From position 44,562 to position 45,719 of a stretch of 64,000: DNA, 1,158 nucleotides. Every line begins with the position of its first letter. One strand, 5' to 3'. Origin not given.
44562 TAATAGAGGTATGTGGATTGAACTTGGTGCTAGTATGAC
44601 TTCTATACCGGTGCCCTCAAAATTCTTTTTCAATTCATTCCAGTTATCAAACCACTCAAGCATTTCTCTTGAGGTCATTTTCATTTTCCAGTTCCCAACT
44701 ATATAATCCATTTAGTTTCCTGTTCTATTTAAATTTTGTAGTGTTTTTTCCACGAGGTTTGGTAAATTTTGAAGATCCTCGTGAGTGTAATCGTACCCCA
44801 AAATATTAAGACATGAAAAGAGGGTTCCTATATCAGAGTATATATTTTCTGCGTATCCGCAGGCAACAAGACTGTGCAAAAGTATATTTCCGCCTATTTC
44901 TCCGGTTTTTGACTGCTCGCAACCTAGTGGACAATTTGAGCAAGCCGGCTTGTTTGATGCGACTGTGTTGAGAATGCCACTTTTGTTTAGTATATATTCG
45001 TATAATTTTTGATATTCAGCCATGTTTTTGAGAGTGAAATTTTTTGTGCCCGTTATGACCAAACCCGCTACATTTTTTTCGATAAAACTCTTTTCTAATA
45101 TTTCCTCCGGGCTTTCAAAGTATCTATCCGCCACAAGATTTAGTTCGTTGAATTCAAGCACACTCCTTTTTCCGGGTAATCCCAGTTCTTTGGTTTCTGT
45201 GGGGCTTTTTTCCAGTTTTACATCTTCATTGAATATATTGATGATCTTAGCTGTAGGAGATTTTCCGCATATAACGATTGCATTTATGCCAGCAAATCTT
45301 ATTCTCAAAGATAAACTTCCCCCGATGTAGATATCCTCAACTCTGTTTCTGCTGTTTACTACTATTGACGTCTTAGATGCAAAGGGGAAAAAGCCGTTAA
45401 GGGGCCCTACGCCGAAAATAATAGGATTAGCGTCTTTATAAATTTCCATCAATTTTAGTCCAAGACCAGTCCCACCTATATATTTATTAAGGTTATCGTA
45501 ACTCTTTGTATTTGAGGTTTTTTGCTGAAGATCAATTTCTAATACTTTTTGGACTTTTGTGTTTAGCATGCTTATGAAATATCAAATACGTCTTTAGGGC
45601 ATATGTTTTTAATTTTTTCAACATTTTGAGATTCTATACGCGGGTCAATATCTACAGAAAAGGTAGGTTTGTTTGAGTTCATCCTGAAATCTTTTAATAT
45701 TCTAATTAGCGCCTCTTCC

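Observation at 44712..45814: Mini aldehyde:ferredoxin-oxidoreductase-like protein plus a small ferredoxin inserted inside the gap-pgk-tpiA operon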

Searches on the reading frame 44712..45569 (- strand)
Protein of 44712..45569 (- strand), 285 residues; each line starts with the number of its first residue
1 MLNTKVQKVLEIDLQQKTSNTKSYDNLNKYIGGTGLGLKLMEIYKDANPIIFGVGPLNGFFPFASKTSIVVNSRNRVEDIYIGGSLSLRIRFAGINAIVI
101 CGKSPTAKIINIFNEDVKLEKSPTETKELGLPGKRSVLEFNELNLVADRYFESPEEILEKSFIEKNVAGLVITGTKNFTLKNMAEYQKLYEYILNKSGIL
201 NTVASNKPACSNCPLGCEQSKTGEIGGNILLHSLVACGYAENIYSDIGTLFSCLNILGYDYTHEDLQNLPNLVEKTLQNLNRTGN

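Call 3: search_protein_families(library=pfam, proteins=[window:44712-45569:-], max_evalue=1)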
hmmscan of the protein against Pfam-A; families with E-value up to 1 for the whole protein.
window:44712-45569:- (285 aa): 2 families
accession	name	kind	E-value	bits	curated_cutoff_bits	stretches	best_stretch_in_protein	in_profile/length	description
PF02730.20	AFOR_N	-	1.6e-20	74.1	29.8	1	8-122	2-129/199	Aldehyde ferredoxin oxidoreductase, N-terminal domain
PF11756.13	YgbA_NO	-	0.049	14.5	25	1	179-222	25-67/106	Nitrous oxide-stimulated promoter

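Call 4: search_protein_families(library=ncbifam, proteins=[window:44712-45569:-], max_evalue=1)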
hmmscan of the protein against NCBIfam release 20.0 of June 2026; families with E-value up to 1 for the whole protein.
window:44712-45569:- (285 aa): 3 families
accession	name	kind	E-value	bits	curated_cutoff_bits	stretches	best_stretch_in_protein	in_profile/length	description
NF007354.0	PRK09849.1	equivalog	3.6e-15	55.6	868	1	6-122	9-138/703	aldehyde ferredoxin oxidoreductase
NF007716.0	PRK10410.1-4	equivalog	0.0042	17.4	172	1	180-221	28-68/114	nitrous oxide-stimulated promoter family protein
NF007717.0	PRK10410.2-1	equivalog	0.016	15.2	241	1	181-224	32-74/141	nitrous oxide-stimulated promoter family protein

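Call 5: find_homologous_proteins(query=window:44712-45569:-, max_evalue=0.001)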
Query window:44712-45569:- (285 aa): 412 proteins with E <= 0.001 among 1604 candidates; the best 120 are listed.
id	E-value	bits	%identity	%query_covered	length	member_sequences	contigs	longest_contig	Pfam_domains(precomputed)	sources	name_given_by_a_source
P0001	7.7e-184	627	100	100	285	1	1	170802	PF02730.21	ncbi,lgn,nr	ncbi:hypothetical protein JXA34_03860 [Patescibacteria group bacterium]|nr:hypothetical protein [Pat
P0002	6.3e-123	427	64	99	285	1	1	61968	PF02730.21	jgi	jgi:aldehyde:ferredoxin oxidoreductase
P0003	8.1e-108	378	61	98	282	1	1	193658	PF02730.21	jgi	jgi:aldehyde:ferredoxin oxidoreductase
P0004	3.8e-104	366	58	98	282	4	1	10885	PF02730.21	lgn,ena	-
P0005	3.4e-103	363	57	99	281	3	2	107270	PF02730.21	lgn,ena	-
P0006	1.6e-101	357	56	99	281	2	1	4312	PF02730.21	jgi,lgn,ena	-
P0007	2.2e-101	357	55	98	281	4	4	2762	PF02730.21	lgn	-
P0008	1.4e-100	354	56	98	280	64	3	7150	PF02730.21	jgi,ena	-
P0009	2.5e-100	353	55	99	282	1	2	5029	PF02730.21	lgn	-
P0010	6.1e-100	352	55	99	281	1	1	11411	PF02730.21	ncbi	-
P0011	6.4e-100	352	54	99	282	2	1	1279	PF02730.21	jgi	jgi:aldehyde:ferredoxin oxidoreductase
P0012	7.0e-100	352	56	99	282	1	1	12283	PF02730.21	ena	-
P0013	9.1e-100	352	56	98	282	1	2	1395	PF02730.21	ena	-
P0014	1.3e-99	351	54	98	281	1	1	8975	PF02730.21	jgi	jgi:aldehyde:ferredoxin oxidoreductase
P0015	1.3e-99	351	54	99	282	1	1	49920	PF02730.21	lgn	-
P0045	1.8e-97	344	52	98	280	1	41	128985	PF02730.21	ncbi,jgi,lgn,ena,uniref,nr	ncbi:MAG: hypothetical protein UU64_C0005G0024 [candidate division WWE3 bacterium GW2011_GWF2_41_45]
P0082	4.4e-95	336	52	98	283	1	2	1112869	PF02730.21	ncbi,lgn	ncbi:MAG: aldehyde ferredoxin oxidoreductase N-terminal domain-containing protein [Patescibacteria g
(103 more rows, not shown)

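Call 6: search_solved_structures(query=window:44712-45569:-, max_evalue=1, show_alignments=3)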
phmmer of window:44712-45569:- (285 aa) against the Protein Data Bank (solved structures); distinct sequences matched with E-value up to 1: 9.
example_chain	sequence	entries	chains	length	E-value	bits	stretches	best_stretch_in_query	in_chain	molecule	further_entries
6x6u_A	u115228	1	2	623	4.8e-06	29.3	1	8-121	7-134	Formaldehyde:ferredoxin oxidoreductase wor5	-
6x1o_A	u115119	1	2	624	4.8e-06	29.3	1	8-121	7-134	Formaldehyde:ferredoxin oxidoreductase wor5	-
1b25_A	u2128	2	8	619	0.0022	20.6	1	27-118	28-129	PROTEIN (FORMALDEHYDE FERREDOXIN OXIDOREDUCTASE) | FORMALDEHYDE FERREDOXIN OXIDOREDUCTASE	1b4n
1aor_A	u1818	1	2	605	0.0062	19.1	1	27-119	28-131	ALDEHYDE FERREDOXIN OXIDOREDUCTASE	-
9q1t_A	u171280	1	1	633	0.0087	18.6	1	25-106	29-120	Tungsten-dependent aldehyde oxidoreductase WOR83 from Haloferax volcanii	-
9g7j_A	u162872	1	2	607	0.028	17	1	8-120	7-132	Aldehyde ferredoxin oxidoreductase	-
9mqx_D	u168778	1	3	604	0.045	16.3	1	8-120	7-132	Aldehyde:ferredoxin oxidoreductase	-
4z3w_A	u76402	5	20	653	0.079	15.5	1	9-121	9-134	Benzoyl-CoA reductase, putative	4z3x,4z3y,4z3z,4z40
8c0z_A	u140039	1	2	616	0.28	13.7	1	8-120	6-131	Aldehyde:ferredoxin oxidoreductase,tungsten-containing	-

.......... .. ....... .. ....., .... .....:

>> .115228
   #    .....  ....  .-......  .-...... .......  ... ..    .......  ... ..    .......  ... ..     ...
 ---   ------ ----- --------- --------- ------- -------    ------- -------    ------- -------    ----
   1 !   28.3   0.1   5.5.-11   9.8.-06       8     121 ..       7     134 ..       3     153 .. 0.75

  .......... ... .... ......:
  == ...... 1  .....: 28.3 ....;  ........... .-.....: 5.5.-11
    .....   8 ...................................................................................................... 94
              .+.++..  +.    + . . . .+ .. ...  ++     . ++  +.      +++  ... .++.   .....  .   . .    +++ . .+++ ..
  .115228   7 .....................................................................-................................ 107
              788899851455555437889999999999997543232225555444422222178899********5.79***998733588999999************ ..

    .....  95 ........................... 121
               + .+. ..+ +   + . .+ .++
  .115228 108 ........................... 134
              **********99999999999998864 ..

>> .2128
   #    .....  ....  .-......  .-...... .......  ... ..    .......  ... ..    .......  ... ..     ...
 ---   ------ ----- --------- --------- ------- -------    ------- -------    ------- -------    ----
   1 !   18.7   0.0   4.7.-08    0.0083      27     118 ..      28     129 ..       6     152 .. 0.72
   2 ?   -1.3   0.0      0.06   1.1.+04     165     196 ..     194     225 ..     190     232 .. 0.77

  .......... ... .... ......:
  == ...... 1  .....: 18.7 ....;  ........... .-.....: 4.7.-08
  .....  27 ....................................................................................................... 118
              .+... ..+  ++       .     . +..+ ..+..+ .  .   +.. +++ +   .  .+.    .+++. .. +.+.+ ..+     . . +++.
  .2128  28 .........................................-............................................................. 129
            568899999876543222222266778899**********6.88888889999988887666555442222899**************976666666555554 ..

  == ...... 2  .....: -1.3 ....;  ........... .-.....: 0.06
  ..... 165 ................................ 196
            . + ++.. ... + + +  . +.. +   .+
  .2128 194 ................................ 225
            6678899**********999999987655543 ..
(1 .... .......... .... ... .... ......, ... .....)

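Call 8: find_encoding_contigs(protein=P0082, flank=6000, max_places=2)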
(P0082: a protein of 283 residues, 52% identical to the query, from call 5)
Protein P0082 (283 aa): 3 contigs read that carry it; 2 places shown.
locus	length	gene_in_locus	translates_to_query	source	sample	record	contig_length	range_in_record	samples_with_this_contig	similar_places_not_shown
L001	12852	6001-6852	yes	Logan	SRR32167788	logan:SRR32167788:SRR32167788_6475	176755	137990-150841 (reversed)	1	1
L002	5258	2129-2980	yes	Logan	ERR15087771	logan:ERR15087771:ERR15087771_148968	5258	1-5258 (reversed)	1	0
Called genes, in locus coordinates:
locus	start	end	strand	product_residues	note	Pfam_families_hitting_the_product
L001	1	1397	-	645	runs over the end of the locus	PF00580:UvrD-helicase, PF13086:AAA_11 (weak), PF13245:AAA_19, PF13604:AAA_30 (faint), PF01443:Viral_helicase1 (faint), PF13087:AAA_12 (faint), PF13361:UvrD_C, PF13538:UvrD_C_2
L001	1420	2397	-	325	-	PF00768:Peptidase_S11, PF13354:Beta-lactamase2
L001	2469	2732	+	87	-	PF00085:Thioredoxin, PF13098:Thioredoxin_2, PF13905:Thioredoxin_8 (faint), PF14595:Thioredoxin_9 (weak)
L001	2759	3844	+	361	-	PF00044:Gp_dh_N, PF02800:Gp_dh_C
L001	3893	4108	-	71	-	-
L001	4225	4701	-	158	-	-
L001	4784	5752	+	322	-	PF00162:PGK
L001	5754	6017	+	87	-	-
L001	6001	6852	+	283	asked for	PF02730:AFOR_N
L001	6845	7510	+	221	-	PF00121:TIM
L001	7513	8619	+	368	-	PF03816:LytR_cpsA_psr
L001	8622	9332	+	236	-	PF21694:DNA_pol3_delta_C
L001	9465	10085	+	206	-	PF04203:Sortase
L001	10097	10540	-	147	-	-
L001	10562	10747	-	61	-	-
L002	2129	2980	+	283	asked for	PF02730:AFOR_N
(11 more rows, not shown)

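Call 9: find_encoding_contigs(protein=P0045, flank=6000, max_places=2)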
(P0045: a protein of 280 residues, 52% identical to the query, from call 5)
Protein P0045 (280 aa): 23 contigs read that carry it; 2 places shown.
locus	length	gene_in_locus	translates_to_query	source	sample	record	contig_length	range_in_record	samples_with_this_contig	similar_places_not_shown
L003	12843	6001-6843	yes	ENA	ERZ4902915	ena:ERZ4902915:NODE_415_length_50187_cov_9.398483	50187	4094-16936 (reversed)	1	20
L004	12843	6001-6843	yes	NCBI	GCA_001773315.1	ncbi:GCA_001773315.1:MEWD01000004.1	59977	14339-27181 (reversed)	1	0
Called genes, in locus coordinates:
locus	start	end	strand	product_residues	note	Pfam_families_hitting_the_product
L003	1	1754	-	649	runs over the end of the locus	PF00580:UvrD-helicase, PF13086:AAA_11 (weak), PF13245:AAA_19, PF13604:AAA_30 (faint), PF01443:Viral_helicase1 (faint), PF13361:UvrD_C, PF13538:UvrD_C_2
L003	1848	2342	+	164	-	PF02643:DUF192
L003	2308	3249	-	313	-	PF00768:Peptidase_S11, PF13354:Beta-lactamase2 (weak)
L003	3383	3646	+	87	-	PF00085:Thioredoxin, PF13098:Thioredoxin_2, PF13905:Thioredoxin_8 (faint), PF14595:Thioredoxin_9 (weak)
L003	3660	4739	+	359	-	PF00044:Gp_dh_N, PF02800:Gp_dh_C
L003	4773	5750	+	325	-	PF00162:PGK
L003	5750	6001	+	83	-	-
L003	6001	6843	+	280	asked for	PF02730:AFOR_N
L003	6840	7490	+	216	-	PF00121:TIM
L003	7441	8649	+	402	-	PF03816:LytR_cpsA_psr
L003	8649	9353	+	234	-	PF21694:DNA_pol3_delta_C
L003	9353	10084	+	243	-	PF04203:Sortase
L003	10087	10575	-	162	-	-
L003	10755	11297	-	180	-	-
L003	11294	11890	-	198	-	-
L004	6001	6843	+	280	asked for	PF02730:AFOR_N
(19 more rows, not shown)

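Call 11: find_related_loci(query=A1, collection=genome_contigs, flank=5000)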
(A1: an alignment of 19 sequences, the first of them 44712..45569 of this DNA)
Query A1 (285 aa) in genome_contigs; peptide patterns used: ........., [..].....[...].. (x = any residue, [..] = any of these).
143 stretches matched a pattern; 129 encode a relative of the query (tblastn E <= 1e-3); the best 80 are kept; 79 distinct loci.
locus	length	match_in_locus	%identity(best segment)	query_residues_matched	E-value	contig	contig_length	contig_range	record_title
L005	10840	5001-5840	54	2-281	6e-106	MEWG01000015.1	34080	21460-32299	MAG: candidate division WWE3 bacterium RIFOXYD1_FULL_39_9 rifoxyd1_full_scaffold_2146, whole genome shotgun sequence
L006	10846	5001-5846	54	1-282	2e-105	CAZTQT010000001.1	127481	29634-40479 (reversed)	MAG TPA_asm: uncultured Candidatus Saccharibacteria bacterium isolate binchicken_co45_572 genome assembly, contig: NODE_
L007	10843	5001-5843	55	1-281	2e-104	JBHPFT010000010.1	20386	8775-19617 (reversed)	Patescibacteria group bacterium isolate SAG AM-311-K10 NODE_10_length_20386_cov_33.350696, whole genome shotgun sequence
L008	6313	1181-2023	54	1-281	6e-104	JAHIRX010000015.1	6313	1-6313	MAG: Patescibacteria group bacterium isolate MM_PC_MetaG.mb.146 MM_PC_MetaG.mb.146_k141_346631, whole genome shotgun seq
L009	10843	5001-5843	54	1-281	1e-103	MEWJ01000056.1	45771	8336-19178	MAG: candidate division WWE3 bacterium RIFOXYD1_FULL_43_17 rifoxyd1_full_scaffold_730, whole genome shotgun sequence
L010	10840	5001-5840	53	2-281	3e-103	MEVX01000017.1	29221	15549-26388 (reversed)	MAG: candidate division WWE3 bacterium RIFOXYB1_FULL_43_24 rifoxyb1_full_scaffold_620, whole genome shotgun sequence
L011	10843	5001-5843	52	1-281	5e-103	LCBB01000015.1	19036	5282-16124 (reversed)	MAG: candidate division WWE3 bacterium GW2011_GWC2_41_23 UU55_C0015, whole genome shotgun sequence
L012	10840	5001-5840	52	2-281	6e-103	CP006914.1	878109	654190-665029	Candidate division WWE3 bacterium RAAC2_WWE3_1 chromosome, complete genome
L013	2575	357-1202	55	1-282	3e-106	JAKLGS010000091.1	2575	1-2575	MAG: Patescibacteria group bacterium isolate RA.bin45 RA.bin45_91, whole genome shotgun sequence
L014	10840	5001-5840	52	2-281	3e-102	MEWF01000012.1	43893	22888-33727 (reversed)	MAG: candidate division WWE3 bacterium RIFOXYC2_FULL_42_13 rifoxyc2_full_scaffold_362, whole genome shotgun sequence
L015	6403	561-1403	53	1-281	4e-102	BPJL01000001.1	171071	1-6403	MAG: Patescibacteria group bacterium KatS3mg101 DNA, contig_12384, whole genome shotgun sequence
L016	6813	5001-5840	54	2-281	4e-101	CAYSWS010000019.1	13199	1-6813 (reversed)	MAG TPA_asm: uncultured Candidatus Saccharibacteria bacterium isolate SRP214966_co1_463 genome assembly, contig: NODE_72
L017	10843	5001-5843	52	1-281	3e-100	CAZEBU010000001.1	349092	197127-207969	MAG TPA_asm: uncultured Candidatus Saccharibacteria bacterium isolate SRP128015_co2_294 genome assembly, contig: NODE_1_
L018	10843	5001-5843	53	1-281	2e-100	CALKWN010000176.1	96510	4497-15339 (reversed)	MAG TPA_asm: uncultured candidate division WWE3 bacterium isolate SRR6007446_bin.103_CONCOCT_v1.1_MAG genome assembly, c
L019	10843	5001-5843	53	1-281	2e-100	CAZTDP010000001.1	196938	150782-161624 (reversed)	MAG TPA_asm: uncultured Candidatus Saccharibacteria bacterium isolate SRP192927_co3_84 genome assembly, contig: NODE_34_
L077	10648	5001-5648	32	6-190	7e-23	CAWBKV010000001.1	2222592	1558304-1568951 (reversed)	MAG: Methanotrichaceae archaeon isolate MFD04492.bin.1.23 genome assembly, contig: contig_4898, whole genome shotgun seq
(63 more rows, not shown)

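Call 25: predict_structure(alignment_id=A1)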
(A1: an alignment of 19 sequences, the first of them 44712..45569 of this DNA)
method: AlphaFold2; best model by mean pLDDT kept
length: 285 residues; sequences in the alignment: 19
mean_pLDDT: 73.9   pTM: 0.79
mean pLDDT of the five models: 73.9, 73.7, 72.2, 72.1, 63.8
residues with pLDDT >= 90: 91; 70-90: 95; 50-70: 47; < 50: 52
segments of 3 or more residues with pLDDT < 50: 62-64, 200-245
pLDDT, mean of each block of 10 residues (from residue 1): 77 97 89 83 93 73 62 74 81 93 96 96 90 92 86 81 95 82 70 59 38 36 31 36 49 69 73 76 54
secondary structure, 60 per line:
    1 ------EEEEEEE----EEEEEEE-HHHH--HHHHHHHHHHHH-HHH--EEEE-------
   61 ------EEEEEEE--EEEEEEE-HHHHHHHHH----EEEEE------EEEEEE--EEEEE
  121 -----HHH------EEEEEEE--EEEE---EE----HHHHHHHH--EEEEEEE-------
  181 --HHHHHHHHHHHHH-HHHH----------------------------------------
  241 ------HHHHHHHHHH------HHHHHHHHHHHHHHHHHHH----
elements in order: E7-13 E18-24 H26-29 H32-43 E50-53 E67-73 E76-82 H84-92 E97-101 E108-113 E116-120 E135-141 E144-147 H157-164 E167-173 H183-195 H197-200 H247-256 H263-281

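Call 26: search_protein_representatives(alignment_id=A1)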
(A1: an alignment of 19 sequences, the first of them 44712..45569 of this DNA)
Query: 19 sequences, 280 profile positions. Proteins with E-value up to 0.001 (for the whole library): 1383; up to 1e-10: 153; up to 1e-30: 46. The best 150 are listed.
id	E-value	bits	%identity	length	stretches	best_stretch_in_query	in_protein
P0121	2.1e-124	430.8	-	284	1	3-279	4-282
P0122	8.4e-103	360.0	-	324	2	62-279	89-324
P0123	1.4e-102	359.2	-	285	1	3-279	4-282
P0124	1.5e-97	342.7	-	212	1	70-280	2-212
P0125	4.2e-95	334.7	-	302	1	6-279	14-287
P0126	1.5e-87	309.9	-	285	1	1-279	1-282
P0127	1.1e-86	307.1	-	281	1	2-275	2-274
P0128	2.0e-75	270.2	-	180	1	100-279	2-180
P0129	4.8e-71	255.8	-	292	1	1-271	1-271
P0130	2.1e-69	250.4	-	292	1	1-274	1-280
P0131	5.6e-69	249.0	-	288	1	2-275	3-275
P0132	1.2e-68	248.0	-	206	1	6-199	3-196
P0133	7.2e-68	245.4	-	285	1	5-280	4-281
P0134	2.0e-65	237.4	-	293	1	4-275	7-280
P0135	2.9e-65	236.9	-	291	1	4-275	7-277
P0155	9.6e-43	162.9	-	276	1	4-274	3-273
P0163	2.3e-34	135.4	-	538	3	7-199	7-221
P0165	8.1e-32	127.1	-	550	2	4-195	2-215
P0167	2.6e-27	112.3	-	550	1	3-192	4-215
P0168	1.7e-26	109.6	-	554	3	4-197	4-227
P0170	3.4e-24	102.1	-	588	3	7-197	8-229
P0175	2.4e-21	92.7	-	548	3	2-192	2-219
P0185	8.2e-19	84.4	-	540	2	2-122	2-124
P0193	3.1e-16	76.0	-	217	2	178-271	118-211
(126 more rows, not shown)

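Call 29: find_encoding_contigs(protein=P0155, flank=6000, max_places=3)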
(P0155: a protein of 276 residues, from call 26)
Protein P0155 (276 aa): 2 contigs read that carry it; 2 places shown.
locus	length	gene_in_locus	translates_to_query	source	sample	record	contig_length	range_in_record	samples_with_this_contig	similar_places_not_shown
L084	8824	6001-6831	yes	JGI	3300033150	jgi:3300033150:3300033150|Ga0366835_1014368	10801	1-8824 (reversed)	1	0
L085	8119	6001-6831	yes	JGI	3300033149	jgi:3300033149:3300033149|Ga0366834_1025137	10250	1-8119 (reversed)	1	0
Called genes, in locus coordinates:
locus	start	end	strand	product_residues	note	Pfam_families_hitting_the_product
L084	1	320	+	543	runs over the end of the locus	PF06480:FtsH_ext (faint), PF07728:AAA_5 (faint), PF00004:AAA, PF20720:nSTAND3 (faint), PF17862:AAA_lid_3, PF01434:Peptidase_M41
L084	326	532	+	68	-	PF01434:Peptidase_M41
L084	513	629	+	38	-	-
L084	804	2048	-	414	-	PF00374:NiFeSe_Hases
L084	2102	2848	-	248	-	PF01058:Oxidored_q6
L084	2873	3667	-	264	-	PF00970:FAD_binding_6 (weak), PF00175:NAD_binding_1, PF10418:DHODB_Fe-S_bind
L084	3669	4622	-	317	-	PF13484:Fer4_16 (faint), PF13534:Fer4_17 (faint), PF14697:Fer4_21 (faint), PF12797:Fer4_2 (faint), PF17179:Fer4_22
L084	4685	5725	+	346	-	PF00162:PGK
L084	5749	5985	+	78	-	-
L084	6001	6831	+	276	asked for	PF02730:AFOR_N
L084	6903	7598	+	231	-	PF00121:TIM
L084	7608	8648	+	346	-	PF03816:LytR_cpsA_psr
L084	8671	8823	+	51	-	?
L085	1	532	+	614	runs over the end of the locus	PF06480:FtsH_ext (faint), PF07728:AAA_5 (faint), PF00004:AAA, PF17862:AAA_lid_3, PF01434:Peptidase_M41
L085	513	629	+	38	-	-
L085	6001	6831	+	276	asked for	PF02730:AFOR_N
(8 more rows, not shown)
